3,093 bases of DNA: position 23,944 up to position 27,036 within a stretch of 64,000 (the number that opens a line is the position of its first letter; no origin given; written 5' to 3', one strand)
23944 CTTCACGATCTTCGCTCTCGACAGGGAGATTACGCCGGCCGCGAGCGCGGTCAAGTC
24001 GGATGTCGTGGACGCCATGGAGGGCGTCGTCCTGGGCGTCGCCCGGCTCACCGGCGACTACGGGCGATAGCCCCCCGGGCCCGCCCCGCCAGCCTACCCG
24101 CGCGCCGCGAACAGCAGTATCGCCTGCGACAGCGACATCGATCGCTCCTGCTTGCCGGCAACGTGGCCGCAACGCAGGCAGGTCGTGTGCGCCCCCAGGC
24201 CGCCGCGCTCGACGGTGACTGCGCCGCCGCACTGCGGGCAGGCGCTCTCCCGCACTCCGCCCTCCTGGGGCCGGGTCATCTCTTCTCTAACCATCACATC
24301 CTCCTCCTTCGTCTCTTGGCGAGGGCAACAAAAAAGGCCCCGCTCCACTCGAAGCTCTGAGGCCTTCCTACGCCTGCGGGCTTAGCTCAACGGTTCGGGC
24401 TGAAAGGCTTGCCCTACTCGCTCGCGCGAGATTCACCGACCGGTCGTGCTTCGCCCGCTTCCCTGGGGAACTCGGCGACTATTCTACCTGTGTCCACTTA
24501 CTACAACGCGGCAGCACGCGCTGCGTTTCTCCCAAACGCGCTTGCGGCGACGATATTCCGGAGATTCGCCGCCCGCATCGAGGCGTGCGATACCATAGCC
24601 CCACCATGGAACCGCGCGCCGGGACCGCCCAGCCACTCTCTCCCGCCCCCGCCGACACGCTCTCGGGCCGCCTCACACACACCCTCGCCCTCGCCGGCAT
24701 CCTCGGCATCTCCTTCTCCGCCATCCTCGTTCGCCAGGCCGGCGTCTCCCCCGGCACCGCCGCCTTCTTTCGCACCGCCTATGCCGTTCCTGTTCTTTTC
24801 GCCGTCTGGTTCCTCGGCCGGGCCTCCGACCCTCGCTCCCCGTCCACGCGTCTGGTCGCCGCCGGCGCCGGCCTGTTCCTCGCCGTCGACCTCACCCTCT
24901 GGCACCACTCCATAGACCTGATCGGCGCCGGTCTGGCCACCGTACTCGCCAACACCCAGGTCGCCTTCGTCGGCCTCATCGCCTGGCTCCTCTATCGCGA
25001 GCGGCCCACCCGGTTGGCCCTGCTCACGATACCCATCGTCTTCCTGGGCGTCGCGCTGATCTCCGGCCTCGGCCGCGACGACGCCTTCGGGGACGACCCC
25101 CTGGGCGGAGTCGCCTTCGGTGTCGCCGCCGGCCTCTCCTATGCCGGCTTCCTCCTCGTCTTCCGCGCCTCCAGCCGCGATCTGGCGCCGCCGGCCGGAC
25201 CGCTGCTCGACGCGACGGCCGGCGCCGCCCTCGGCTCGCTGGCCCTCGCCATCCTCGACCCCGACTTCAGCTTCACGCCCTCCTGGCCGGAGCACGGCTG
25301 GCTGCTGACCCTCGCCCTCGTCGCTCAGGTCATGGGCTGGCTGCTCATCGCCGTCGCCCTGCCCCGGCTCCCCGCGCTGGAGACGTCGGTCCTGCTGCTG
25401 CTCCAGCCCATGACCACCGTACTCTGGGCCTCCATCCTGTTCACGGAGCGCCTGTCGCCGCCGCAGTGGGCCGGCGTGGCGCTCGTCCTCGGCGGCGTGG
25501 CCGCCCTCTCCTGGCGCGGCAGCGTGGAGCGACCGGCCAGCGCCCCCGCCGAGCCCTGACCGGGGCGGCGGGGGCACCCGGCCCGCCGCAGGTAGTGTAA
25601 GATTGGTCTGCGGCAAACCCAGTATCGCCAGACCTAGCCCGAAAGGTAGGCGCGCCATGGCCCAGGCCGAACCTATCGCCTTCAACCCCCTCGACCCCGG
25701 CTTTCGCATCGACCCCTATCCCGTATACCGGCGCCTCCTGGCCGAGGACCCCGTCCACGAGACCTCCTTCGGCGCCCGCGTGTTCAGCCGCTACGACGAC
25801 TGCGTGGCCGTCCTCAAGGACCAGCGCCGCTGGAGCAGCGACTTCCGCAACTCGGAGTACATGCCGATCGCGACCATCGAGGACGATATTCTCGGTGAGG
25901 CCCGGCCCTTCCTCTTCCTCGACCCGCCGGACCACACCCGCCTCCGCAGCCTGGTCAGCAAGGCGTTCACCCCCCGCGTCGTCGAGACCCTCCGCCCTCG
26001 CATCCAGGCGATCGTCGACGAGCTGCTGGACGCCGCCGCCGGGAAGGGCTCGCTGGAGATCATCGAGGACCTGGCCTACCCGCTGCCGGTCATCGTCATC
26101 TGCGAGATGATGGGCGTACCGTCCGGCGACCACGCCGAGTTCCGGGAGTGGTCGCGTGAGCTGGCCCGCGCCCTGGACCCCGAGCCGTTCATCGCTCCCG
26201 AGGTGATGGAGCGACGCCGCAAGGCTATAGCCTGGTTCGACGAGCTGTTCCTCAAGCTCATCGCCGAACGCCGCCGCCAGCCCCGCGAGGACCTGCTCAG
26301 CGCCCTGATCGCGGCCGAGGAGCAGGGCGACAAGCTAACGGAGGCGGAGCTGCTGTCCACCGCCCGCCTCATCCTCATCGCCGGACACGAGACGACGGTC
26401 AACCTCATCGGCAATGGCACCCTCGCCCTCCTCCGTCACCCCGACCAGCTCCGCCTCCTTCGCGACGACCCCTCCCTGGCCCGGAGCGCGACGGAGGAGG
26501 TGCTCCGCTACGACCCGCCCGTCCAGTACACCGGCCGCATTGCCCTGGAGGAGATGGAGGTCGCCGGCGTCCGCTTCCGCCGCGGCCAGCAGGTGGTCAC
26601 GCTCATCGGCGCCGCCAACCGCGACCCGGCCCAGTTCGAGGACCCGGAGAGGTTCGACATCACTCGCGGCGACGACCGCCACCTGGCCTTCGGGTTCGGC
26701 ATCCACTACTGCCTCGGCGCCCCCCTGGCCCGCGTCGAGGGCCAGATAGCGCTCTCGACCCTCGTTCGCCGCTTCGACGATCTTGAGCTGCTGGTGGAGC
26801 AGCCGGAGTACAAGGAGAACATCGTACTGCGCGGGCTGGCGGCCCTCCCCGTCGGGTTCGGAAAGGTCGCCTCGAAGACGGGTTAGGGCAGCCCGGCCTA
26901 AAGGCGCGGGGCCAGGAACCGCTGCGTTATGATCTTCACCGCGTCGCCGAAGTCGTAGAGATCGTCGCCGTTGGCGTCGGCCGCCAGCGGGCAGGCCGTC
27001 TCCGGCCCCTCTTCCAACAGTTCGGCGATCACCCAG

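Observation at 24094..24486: Probable c-di-AMP (ydaO-type) riboswitch controlling only a 66-aa zinc-ribbon ORF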

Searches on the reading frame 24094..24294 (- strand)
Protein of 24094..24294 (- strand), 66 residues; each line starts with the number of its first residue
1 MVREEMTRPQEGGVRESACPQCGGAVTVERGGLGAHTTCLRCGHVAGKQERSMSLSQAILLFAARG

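Call 5: search_protein_families(library=pfam, proteins=[window:24094-24294:-], max_evalue=0.1)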
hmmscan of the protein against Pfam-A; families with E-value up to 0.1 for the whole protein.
window:24094-24294:- (66 aa): 10 families
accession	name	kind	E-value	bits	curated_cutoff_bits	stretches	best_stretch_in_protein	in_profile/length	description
PF14354.12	Lar_restr_allev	-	0.0011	19.5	28.6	1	18-48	5-40/58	Restriction alleviation protein Lar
PF17915.7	zf_Rg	-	0.0053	16.6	25.5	1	14-42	5-31/49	Reverse gyrase zinc finger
PF22191.2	IBR_1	-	0.0056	17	27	1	18-44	5-29/47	IBR domain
PF08271.17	Zn_Ribbon_TF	-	0.0081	16.1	29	1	19-45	3-28/43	TFIIB zinc-binding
PF12773.13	DZR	-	0.0092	16.6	27.3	1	17-47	13-35/45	Double zinc ribbon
PF23903.1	Phage_zn_bind_2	-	0.021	15.1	27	0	14-24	29-39/44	Phage zinc binding domain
PF09723.15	Zn_ribbon_8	-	0.028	14.9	34.4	0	16-26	26-37/41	Zinc ribbon domain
PF24042.1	DUF7351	-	0.061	13.5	31.2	1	17-48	2-33/177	Domain of unknown function (DUF7351)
PF13248.11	Zn_ribbon_3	-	0.076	13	27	0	18-23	4-9/26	zinc-ribbon domain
PF01485.27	IBR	-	0.086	13.4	24.3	0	18-44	20-49/65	IBR domain, a half RING-finger domain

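Call 12: find_homologous_proteins(query=window:24097-24294:-, max_evalue=0.01)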
Query seq(66 aa) (66 aa): 2 proteins with E <= 0.01 among 2 candidates.
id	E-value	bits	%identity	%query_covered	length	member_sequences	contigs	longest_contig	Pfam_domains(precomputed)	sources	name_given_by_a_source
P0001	5.4e-30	119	90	100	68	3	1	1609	-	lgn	-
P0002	8.3e-18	81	75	80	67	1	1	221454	-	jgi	jgi:reverse gyrase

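Call 26: find_encoding_contigs(protein=P0002, flank=4000, max_places=4)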
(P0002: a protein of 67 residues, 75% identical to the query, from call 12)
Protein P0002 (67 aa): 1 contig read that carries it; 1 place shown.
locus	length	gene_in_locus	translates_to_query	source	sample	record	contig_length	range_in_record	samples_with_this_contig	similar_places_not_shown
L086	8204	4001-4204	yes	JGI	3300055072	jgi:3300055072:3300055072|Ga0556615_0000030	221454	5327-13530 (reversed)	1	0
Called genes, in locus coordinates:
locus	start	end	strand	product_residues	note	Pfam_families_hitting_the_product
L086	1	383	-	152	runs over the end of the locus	PF13480:Acetyltransf_6 (weak), PF13527:Acetyltransf_9 (weak), PF00583:Acetyltransf_1, PF13673:Acetyltransf_10, PF13508:Acetyltransf_7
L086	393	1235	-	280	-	PF00106:adh_short, PF08659:KR, PF13561:adh_short_C2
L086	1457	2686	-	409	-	PF00067:p450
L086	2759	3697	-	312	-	PF00892:EamA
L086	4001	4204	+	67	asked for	-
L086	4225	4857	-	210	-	PF01161:PBP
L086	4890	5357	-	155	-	PF04075:F420H2_quin_red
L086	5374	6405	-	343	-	PF01078:Mg_chelatase (faint), PF05496:RuvB_N, PF00004:AAA, PF07728:AAA_5 (weak), PF13173:AAA_14 (faint), PF17864:AAA_lid_4, PF05491:WHD_RuvB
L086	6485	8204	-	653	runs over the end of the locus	-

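Call 27: find_encoding_contigs(protein=P0001, flank=4000, max_places=4)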
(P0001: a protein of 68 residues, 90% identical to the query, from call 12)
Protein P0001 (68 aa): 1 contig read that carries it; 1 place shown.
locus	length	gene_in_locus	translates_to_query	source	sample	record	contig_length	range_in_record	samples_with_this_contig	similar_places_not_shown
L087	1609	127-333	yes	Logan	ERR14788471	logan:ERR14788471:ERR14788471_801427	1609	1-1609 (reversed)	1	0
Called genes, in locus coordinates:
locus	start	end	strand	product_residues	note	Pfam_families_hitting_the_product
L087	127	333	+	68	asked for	-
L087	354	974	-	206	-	PF01161:PBP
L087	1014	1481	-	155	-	PF04075:F420H2_quin_red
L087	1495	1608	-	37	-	?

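Call 85: search_protein_families(library=ncbifam, proteins=[window:24097-24294:-], max_evalue=0.001)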
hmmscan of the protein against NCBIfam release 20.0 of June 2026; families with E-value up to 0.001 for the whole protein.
window:24097-24294:- (66 aa): 1 family
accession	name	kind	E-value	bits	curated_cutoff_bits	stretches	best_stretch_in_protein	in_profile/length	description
NF041197.2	CxxC_Se_CxxC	equivalog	0.00081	19.5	40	1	19-52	1-34/53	dual CXXC motif small (seleno)protein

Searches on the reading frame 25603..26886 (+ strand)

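Call 5: search_protein_families(library=pfam, proteins=[window:25603-26886:+], max_evalue=0.1)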
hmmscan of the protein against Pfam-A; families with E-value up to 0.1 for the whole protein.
window:25603-26886:+ (427 aa): 1 family
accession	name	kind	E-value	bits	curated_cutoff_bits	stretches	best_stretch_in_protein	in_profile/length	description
PF00067.27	p450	-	8.1e-36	124.2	22.8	1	98-392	82-433/462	Cytochrome P450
